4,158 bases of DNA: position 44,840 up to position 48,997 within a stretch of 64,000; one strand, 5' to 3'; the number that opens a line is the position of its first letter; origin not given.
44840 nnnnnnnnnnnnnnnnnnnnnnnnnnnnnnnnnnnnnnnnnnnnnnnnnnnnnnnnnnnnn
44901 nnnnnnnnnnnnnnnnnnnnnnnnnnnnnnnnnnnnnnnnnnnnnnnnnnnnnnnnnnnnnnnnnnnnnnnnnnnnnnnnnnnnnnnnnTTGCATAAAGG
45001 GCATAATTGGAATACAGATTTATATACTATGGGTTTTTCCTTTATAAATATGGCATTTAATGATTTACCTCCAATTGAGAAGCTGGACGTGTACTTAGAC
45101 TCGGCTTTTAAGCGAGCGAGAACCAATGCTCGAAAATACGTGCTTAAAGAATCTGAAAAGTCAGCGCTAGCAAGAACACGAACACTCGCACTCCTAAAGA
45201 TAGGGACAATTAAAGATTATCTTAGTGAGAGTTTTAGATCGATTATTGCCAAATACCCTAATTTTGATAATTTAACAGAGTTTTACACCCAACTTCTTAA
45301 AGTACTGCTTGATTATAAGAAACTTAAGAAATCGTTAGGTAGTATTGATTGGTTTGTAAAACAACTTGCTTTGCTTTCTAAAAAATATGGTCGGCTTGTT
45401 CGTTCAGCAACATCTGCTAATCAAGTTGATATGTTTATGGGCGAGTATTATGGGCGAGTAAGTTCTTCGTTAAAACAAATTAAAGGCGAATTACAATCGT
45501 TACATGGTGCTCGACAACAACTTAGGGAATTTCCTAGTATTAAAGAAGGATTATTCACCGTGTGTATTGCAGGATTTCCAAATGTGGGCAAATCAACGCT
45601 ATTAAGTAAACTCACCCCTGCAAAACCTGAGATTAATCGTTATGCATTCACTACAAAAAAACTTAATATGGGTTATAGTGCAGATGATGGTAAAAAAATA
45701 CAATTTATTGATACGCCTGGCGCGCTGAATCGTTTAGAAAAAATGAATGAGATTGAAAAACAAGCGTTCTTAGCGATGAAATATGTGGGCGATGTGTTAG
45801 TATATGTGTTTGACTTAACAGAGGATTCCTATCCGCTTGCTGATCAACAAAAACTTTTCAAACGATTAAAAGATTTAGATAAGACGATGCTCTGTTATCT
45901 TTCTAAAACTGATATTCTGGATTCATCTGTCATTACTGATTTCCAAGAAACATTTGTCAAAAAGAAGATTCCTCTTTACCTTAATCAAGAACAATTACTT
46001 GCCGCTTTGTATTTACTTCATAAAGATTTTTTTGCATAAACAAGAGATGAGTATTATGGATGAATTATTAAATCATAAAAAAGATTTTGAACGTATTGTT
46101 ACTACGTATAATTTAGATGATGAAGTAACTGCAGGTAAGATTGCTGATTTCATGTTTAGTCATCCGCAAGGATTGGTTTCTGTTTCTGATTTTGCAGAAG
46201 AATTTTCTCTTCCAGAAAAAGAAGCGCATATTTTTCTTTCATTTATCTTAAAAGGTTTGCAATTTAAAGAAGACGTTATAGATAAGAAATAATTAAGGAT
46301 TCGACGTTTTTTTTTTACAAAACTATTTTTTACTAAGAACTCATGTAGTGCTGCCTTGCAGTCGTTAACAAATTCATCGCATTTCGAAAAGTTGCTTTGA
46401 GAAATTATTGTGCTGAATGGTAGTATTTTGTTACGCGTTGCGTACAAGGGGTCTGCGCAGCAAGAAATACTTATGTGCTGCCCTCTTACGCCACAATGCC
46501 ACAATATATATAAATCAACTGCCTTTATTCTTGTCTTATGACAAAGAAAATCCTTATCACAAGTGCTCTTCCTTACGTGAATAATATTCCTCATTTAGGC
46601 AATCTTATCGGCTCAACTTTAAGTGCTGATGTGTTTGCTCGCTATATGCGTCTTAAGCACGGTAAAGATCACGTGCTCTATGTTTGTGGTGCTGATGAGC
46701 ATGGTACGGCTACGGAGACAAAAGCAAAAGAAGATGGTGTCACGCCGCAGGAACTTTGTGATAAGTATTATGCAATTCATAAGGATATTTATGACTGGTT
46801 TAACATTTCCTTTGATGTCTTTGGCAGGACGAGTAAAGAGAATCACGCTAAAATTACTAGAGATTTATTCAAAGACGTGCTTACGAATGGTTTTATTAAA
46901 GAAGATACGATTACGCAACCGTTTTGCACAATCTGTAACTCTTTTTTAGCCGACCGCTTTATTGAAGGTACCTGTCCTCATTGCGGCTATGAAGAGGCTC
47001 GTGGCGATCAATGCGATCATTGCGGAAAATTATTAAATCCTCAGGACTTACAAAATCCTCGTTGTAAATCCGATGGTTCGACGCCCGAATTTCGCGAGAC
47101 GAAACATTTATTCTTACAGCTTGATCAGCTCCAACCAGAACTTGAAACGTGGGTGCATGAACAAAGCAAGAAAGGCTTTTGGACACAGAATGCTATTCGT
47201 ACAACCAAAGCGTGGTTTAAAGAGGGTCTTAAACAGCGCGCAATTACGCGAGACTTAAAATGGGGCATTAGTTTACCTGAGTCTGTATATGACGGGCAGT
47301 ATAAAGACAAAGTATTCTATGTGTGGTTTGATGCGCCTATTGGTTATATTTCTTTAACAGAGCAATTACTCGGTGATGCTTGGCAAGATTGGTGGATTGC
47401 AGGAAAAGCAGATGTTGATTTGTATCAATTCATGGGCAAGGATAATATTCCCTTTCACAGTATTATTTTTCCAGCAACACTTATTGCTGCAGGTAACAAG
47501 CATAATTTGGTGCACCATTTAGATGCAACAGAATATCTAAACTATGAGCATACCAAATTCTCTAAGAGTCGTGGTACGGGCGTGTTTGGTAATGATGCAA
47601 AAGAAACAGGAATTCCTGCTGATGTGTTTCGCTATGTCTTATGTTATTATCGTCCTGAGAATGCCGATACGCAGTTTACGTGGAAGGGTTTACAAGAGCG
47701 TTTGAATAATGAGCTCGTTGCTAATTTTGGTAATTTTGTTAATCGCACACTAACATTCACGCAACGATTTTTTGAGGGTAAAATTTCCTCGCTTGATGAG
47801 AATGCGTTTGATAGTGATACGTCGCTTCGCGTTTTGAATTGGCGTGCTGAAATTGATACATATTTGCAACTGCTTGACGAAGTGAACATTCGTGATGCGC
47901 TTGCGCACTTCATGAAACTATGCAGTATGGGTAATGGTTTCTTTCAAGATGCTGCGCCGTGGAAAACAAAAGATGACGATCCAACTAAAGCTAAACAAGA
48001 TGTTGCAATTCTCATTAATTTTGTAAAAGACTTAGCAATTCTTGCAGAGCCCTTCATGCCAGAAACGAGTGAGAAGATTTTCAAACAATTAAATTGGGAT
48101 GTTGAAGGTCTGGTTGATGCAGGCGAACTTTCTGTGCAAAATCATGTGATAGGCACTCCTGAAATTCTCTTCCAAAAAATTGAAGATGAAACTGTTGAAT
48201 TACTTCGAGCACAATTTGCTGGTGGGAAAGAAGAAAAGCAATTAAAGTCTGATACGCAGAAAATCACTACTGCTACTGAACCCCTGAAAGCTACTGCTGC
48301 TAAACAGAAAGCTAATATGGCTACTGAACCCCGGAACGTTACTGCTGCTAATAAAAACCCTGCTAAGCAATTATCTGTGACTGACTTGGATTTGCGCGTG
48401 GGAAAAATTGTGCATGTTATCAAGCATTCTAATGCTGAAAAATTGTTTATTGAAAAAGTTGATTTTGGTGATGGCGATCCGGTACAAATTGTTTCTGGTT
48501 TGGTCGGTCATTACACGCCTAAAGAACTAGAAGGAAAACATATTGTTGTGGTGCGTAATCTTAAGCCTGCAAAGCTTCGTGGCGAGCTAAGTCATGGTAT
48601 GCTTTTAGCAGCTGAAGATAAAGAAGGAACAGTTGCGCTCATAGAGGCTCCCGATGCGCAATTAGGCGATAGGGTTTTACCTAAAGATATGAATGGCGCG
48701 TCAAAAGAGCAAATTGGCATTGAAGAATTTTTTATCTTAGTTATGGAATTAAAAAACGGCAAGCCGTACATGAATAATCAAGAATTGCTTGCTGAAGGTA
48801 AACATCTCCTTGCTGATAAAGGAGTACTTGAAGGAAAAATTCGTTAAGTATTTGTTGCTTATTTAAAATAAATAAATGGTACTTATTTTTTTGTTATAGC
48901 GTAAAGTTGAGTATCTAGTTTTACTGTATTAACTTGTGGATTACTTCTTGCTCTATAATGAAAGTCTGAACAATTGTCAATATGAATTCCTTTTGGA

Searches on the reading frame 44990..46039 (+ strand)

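Call 37: search_protein_families(library=pfam, proteins=[window:44990-46039:+], max_evalue=0.001)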
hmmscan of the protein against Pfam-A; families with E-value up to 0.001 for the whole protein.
window:44990-46039:+ (349 aa): 4 families
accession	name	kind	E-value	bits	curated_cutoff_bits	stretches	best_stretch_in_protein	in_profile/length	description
PF17835.6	NOG1_N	-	3e-24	86.4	22.9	1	26-184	4-159/160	NOG1 N-terminal helical domain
PF01926.29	MMR_HSR1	-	1.1e-20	74.2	21.9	1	190-303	1-110/113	50S ribosome-binding GTPase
PF06858.20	NOG1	-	9.6e-13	48.2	27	1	254-308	1-58/58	Nucleolar GTP-binding protein 1 (NOG1)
PF02421.24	FeoB_N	-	4.9e-11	42.8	27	1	190-314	2-122/156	Ferrous iron transport protein B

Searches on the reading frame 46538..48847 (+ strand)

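Call 37: search_protein_families(library=pfam, proteins=[window:46538-48847:+], max_evalue=0.001)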
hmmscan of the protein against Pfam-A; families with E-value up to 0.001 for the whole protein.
window:46538-48847:+ (769 aa): 5 families
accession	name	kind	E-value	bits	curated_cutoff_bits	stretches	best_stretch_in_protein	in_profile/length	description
PF09334.17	tRNA-synt_1g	-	2.1e-153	511.1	20.1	1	5-405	1-391/391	tRNA synthetases class I (M)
PF01588.26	tRNA_bind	-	1.2e-28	99.5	27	1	619-707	1-90/96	Putative tRNA binding domain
PF19303.5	Anticodon_3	-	1.1e-21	77.8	23.5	1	436-564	19-151/152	Anticodon binding domain of methionyl tRNA ligase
PF00133.28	tRNA-synt_1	-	2.3e-08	33.7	22.7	1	6-247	26-244/414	tRNA synthetases class I (I, L, M and V)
PF08264.19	Anticodon_1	-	0.00031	21.1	25.1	1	443-542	16-97/148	Anticodon-binding domain of tRNA ligase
